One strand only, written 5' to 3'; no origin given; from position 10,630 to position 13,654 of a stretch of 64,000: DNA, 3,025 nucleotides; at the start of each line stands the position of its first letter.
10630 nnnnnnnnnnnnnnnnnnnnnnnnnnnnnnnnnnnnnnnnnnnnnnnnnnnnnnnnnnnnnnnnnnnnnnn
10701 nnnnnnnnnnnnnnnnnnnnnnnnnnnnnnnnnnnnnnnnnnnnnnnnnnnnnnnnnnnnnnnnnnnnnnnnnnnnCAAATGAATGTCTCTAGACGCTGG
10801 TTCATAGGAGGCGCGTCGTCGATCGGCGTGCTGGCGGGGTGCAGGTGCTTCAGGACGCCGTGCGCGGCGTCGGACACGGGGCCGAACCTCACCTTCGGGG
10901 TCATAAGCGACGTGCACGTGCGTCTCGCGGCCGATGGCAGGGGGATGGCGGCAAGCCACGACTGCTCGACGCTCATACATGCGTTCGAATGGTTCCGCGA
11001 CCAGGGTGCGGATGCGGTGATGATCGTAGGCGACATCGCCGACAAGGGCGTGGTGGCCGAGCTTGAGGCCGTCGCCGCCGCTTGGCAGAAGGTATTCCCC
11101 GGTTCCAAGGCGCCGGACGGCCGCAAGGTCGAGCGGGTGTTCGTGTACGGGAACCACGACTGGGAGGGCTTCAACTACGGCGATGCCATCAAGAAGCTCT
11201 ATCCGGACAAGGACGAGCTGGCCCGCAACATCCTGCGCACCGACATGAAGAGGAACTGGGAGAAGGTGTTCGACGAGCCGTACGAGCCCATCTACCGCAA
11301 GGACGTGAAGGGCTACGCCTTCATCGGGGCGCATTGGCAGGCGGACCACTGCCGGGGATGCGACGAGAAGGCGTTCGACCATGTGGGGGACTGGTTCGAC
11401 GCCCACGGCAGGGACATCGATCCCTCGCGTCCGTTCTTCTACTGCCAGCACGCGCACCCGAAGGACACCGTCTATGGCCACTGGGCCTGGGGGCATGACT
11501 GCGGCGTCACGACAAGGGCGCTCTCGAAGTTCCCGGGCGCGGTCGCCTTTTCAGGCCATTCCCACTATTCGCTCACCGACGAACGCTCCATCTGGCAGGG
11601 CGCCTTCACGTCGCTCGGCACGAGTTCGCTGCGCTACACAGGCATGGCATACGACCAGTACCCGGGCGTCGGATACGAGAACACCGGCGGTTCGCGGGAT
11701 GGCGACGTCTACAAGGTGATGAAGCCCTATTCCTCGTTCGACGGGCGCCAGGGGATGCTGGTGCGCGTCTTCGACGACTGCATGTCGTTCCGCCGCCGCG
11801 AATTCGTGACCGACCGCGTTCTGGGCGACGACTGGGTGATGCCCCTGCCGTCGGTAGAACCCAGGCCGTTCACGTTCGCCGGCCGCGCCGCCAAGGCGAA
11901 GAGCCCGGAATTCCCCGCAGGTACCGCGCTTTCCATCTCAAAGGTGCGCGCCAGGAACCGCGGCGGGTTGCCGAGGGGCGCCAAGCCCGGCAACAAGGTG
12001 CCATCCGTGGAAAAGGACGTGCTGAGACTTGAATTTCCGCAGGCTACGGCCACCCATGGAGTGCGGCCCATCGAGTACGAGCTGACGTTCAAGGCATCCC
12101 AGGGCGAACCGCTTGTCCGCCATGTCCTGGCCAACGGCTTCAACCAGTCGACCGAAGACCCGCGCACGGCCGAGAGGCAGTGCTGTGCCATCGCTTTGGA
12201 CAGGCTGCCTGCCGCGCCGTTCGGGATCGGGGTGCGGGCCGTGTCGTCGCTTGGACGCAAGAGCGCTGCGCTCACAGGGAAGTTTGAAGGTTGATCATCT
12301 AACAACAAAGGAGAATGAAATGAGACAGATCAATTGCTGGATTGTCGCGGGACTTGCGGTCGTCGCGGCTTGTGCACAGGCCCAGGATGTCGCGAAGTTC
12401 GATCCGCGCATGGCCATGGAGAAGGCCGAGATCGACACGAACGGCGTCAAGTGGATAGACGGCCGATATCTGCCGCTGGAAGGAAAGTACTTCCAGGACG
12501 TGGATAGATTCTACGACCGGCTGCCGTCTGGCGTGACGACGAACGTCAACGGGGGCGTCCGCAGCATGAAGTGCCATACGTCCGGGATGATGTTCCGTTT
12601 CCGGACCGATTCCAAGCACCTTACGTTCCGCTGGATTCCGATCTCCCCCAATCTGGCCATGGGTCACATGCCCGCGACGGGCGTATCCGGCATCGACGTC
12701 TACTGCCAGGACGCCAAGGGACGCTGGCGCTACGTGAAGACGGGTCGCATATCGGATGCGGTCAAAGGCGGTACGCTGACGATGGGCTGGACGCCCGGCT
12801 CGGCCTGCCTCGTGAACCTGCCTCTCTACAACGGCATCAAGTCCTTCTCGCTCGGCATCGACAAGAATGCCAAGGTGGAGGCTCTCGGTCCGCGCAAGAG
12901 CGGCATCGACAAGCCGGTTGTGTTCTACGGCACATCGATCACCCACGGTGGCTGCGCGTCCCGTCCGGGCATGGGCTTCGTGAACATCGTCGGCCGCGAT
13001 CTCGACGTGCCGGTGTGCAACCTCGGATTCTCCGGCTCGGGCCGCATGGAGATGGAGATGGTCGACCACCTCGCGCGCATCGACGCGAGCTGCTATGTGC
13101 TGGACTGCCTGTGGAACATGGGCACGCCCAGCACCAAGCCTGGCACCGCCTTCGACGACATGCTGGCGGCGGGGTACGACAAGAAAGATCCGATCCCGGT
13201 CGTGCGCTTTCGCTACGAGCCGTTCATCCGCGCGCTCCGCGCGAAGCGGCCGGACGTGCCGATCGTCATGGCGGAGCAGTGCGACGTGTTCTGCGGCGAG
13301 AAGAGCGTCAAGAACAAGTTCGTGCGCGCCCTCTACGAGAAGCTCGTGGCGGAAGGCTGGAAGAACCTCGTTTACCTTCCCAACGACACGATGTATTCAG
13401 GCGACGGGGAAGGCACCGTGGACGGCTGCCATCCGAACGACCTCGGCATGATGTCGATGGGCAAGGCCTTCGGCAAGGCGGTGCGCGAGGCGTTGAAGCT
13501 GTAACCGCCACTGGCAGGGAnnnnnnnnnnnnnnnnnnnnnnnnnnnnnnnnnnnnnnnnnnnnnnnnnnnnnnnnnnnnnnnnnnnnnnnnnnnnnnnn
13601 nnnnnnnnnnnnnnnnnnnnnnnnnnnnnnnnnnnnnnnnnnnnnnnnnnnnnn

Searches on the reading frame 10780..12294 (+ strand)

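Call 10: search_protein_families(library=pfam, proteins=[window:10780-12294:+], max_evalue=0.001)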
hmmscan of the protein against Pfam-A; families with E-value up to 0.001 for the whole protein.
window:10780-12294:+ (504 aa): 2 families
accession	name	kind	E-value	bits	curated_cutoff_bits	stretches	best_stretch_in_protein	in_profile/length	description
PF00149.33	Metallophos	-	5.2e-10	40.5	21.5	1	38-263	2-190/191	Calcineurin-like phosphoesterase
PF12850.12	Metallophos_2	-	0.00015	22.3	27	0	38-147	2-77/154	Calcineurin-like phosphoesterase superfamily domain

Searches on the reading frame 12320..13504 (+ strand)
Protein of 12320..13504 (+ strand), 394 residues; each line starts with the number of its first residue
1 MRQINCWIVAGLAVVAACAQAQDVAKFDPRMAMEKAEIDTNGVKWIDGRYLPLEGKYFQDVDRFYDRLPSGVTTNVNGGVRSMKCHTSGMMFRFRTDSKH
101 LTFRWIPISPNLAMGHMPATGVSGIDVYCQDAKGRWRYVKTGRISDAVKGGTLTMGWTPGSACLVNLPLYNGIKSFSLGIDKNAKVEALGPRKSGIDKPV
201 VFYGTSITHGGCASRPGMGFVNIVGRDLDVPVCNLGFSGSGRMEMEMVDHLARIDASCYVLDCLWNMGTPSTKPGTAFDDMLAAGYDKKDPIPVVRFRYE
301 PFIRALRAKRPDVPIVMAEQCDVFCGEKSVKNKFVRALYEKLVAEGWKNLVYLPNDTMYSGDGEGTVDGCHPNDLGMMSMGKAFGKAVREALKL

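Call 10: search_protein_families(library=pfam, proteins=[window:12320-13504:+], max_evalue=0.001)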
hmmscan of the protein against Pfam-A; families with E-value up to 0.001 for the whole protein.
window:12320-13504:+ (394 aa): 3 families
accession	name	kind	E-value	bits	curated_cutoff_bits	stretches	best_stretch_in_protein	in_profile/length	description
PF14606.12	Lipase_GDSL_3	-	3.1e-44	151.8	27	1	198-387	2-176/178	GDSL-like Lipase/Acylhydrolase family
PF14607.12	GxDLY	-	9.6e-32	110.2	27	1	43-186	1-146/146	N-terminus of Esterase_SGNH_hydro-type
PF13472.12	Lipase_GDSL_2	-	1.4e-06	29.4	32.9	1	202-377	1-176/178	GDSL-like Lipase/Acylhydrolase family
